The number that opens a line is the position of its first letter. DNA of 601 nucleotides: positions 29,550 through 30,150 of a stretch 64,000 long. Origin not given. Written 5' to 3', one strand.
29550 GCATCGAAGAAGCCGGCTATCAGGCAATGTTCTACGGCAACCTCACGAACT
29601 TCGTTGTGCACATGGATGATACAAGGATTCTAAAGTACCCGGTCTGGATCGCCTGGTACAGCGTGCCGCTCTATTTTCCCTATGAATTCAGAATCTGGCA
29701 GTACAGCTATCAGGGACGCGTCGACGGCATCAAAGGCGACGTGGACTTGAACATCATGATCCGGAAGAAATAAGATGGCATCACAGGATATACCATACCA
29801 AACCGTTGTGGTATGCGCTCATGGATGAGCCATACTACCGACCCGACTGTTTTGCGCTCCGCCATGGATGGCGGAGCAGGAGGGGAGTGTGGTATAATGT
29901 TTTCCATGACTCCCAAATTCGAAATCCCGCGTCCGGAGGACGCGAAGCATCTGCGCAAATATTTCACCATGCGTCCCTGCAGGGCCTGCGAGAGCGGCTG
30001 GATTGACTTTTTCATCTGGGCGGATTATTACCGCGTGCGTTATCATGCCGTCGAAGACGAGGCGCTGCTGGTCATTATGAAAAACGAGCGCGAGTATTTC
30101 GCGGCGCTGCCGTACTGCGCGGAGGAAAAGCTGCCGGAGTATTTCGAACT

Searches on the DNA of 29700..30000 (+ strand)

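Call 4: search_rna_families(source=window, start=29700, end=30000, threshold=evalue, max_evalue=10, show_alignments=4)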
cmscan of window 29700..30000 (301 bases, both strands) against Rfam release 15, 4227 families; matches with E-value up to 10: 1.
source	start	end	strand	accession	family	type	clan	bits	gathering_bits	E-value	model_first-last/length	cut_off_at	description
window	29808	29908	+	RF00195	RsmY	Gene; sRNA;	CL00106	14.4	57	0.21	1-121/121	no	RsmY RNA family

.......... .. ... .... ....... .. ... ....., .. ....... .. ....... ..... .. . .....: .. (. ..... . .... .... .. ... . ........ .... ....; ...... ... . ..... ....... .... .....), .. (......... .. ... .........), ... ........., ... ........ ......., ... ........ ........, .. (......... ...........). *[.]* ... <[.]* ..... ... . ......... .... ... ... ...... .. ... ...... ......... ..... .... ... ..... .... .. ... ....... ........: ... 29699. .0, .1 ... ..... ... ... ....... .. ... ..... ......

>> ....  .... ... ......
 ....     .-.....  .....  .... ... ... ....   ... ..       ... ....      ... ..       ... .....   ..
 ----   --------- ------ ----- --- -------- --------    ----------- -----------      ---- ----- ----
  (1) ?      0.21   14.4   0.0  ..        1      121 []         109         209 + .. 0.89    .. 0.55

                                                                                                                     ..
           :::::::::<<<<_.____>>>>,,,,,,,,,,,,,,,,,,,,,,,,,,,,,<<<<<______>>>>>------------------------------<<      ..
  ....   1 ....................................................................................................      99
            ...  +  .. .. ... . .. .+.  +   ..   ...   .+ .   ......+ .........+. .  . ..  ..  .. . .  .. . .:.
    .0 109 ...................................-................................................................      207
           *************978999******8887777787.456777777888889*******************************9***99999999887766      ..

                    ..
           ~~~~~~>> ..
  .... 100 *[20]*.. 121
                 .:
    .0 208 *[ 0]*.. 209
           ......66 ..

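Call 34: build_rna_model(alignment_id=A1, structure=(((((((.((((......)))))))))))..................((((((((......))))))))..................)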
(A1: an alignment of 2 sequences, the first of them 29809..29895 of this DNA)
Model R1 built from alignment A1 (2 sequences, 87 columns); structure: as given.
model positions 87; base pairs 19; branch points 1; effective number of sequences 0.98; information 0.654 bits per position. Calibrated on 0.2 Mb of random sequence (short: E-values are rough).
structure used (alignment columns):
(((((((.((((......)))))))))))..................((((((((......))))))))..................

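Call 35: search_with_rna_model(model_id=R1, source=window, filters=off, max_evalue=10, show_alignments=6)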
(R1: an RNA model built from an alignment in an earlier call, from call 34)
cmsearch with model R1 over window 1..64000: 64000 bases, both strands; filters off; matches with E-value up to 10: 21.
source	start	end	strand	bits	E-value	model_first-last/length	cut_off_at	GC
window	29809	29895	+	119.1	1.2e-28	1-87/87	no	0.59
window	61773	61859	+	119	1.3e-28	1-87/87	no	0.6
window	29856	29878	-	15.9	0.022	47-69/87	no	0.7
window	29790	29837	-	13.3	0.099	1-87/87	no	0.46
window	61820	61842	-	12.4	0.16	47-69/87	no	0.65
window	14260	14346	+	11.6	0.27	1-87/87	no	0.61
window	61751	61801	-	9.8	0.77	1-87/87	no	0.61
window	11674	11733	+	9.6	0.84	1-87/87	no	0.43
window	36250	36324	-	9.1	1.2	1-87/87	no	0.59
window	33268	33284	+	7.8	2.5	7-23/87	no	0.71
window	46251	46330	+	7.5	2.9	1-87/87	no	0.55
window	14884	14944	+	7.2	3.5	1-87/87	no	0.52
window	38600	38686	-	7.1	3.7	1-87/87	no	0.55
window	8549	8602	+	6.8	4.6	1-87/87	no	0.48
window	23929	24010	+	6.3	6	1-87/87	no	0.63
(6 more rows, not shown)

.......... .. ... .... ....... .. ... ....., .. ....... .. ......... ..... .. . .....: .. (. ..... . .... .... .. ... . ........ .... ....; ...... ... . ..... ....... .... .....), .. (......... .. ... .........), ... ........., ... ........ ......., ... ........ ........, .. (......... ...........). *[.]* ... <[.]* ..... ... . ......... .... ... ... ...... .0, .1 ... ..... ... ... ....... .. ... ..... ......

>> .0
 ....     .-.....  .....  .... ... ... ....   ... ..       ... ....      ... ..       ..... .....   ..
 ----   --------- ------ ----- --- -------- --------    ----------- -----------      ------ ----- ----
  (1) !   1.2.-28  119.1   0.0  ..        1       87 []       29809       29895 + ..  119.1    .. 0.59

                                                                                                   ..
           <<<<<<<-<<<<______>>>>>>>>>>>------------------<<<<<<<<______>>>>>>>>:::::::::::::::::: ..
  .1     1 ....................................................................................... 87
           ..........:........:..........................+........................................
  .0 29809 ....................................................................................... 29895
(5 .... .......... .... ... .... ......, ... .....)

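Call 42: search_with_rna_model(model_id=R1, sources=[L001, L002, L003, L004, L005, L006, L084, L085], max_evalue=1, show_alignments=8)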
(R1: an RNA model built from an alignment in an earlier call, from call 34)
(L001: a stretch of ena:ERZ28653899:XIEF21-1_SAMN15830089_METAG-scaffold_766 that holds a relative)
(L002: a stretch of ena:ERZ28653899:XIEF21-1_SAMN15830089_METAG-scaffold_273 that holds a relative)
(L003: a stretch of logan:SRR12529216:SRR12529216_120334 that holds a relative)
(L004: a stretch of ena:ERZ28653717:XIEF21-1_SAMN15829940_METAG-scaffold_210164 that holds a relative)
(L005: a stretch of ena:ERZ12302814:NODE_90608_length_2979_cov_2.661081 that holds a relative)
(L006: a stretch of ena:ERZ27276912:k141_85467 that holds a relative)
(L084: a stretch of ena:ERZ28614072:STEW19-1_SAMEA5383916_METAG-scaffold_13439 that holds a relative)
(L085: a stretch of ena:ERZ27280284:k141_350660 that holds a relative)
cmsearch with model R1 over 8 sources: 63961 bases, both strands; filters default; matches with E-value up to 1: 8.
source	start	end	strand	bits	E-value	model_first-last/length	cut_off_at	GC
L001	9913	9999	+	119.1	1.2e-28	1-87/87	no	0.59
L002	9905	9991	+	119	1.3e-28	1-87/87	no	0.6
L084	5239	5325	-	101.7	3.1e-24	1-87/87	no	0.57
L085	5222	5308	-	101.7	3.1e-24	1-87/87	no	0.57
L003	1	71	+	86.5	2.3e-20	17-87/87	5'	0.58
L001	9960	9982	-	15.9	0.022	47-69/87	no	0.7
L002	9952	9974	-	12.4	0.16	47-69/87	no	0.65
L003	32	54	-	12.4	0.16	47-69/87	no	0.65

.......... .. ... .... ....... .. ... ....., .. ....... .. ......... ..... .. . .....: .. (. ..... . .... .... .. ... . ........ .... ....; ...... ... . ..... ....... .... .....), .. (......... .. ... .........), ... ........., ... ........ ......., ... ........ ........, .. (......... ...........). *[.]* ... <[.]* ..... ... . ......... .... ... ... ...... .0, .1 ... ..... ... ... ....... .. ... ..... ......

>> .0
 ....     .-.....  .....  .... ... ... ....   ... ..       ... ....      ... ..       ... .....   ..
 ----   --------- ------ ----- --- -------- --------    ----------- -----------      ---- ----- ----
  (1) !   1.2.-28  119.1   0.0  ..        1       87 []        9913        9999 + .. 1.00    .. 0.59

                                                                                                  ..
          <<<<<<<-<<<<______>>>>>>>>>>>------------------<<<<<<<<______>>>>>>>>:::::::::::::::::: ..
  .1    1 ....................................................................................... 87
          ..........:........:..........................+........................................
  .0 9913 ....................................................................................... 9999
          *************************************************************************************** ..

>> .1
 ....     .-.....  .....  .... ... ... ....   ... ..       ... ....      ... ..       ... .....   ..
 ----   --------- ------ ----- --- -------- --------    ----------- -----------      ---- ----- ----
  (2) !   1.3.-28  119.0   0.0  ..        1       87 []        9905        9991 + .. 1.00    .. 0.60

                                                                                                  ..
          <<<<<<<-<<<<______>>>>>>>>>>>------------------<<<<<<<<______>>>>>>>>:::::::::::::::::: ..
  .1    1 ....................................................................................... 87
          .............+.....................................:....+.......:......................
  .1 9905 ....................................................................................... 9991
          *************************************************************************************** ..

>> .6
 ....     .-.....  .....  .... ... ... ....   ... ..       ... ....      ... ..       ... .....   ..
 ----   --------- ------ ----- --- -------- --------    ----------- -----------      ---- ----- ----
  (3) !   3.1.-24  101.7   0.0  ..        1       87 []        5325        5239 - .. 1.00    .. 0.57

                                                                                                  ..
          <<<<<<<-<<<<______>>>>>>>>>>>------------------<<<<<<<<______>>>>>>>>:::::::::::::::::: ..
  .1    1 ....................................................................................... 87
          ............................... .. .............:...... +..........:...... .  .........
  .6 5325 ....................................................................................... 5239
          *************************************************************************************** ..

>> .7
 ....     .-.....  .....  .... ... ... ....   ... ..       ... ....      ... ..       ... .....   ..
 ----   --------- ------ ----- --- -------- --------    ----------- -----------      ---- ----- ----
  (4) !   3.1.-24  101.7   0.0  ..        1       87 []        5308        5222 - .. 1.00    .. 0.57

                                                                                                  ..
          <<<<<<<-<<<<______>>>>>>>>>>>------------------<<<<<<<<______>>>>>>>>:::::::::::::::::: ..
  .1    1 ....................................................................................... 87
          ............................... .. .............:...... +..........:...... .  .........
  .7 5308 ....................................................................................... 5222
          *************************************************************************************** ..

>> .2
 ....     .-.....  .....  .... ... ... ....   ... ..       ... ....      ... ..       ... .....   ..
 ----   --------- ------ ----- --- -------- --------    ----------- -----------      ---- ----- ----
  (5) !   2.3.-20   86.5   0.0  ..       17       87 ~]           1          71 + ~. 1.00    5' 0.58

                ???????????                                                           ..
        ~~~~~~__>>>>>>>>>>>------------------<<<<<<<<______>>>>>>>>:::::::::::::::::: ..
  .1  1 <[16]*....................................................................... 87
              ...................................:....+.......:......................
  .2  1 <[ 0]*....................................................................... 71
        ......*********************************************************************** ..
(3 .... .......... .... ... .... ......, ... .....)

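Call 51: search_dna_similar(query=window:29800-29910:+, collection=plasmids, mode=distant, max_evalue=1)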
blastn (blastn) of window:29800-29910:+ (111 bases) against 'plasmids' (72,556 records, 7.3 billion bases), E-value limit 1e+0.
No match.

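Call 52: search_dna_similar(query=window:29800-29910:+, collection=phages, mode=distant, max_evalue=1)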
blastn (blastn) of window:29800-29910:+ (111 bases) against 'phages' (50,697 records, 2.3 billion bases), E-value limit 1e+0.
Records with a match: 1; places in all: 1; records where one place covers at least 80% of the query: 0.
Best place of each record, by identity: 80-90% 1.
By first word of the organism name: Microbacterium 1.
By host as written in the record: Microbacterium paraoxydans NWU1 1.
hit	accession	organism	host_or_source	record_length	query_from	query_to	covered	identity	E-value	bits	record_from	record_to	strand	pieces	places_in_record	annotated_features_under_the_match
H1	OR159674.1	Microbacterium phage Nicole72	Microbacterium paraoxydans NWU1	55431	17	48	29%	85.7%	3e-1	40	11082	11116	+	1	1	15: hypothetical protein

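Call 61: search_with_rna_model(model_id=R1, sources=[L086, L087, L088, L089], max_evalue=1, show_alignments=6)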
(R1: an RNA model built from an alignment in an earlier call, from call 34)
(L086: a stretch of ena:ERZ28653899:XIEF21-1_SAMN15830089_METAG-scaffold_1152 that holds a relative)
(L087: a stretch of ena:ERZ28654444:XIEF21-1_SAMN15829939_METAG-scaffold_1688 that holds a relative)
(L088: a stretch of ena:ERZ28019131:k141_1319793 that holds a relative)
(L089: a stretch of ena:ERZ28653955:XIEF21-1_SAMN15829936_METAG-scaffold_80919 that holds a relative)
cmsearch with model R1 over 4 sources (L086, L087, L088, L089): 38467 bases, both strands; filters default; matches with E-value up to 1: 2.
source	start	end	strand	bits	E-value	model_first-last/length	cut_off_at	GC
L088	7942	8027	+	11.3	0.19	1-87/87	no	0.65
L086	9412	9483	+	10.7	0.27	1-87/87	no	0.68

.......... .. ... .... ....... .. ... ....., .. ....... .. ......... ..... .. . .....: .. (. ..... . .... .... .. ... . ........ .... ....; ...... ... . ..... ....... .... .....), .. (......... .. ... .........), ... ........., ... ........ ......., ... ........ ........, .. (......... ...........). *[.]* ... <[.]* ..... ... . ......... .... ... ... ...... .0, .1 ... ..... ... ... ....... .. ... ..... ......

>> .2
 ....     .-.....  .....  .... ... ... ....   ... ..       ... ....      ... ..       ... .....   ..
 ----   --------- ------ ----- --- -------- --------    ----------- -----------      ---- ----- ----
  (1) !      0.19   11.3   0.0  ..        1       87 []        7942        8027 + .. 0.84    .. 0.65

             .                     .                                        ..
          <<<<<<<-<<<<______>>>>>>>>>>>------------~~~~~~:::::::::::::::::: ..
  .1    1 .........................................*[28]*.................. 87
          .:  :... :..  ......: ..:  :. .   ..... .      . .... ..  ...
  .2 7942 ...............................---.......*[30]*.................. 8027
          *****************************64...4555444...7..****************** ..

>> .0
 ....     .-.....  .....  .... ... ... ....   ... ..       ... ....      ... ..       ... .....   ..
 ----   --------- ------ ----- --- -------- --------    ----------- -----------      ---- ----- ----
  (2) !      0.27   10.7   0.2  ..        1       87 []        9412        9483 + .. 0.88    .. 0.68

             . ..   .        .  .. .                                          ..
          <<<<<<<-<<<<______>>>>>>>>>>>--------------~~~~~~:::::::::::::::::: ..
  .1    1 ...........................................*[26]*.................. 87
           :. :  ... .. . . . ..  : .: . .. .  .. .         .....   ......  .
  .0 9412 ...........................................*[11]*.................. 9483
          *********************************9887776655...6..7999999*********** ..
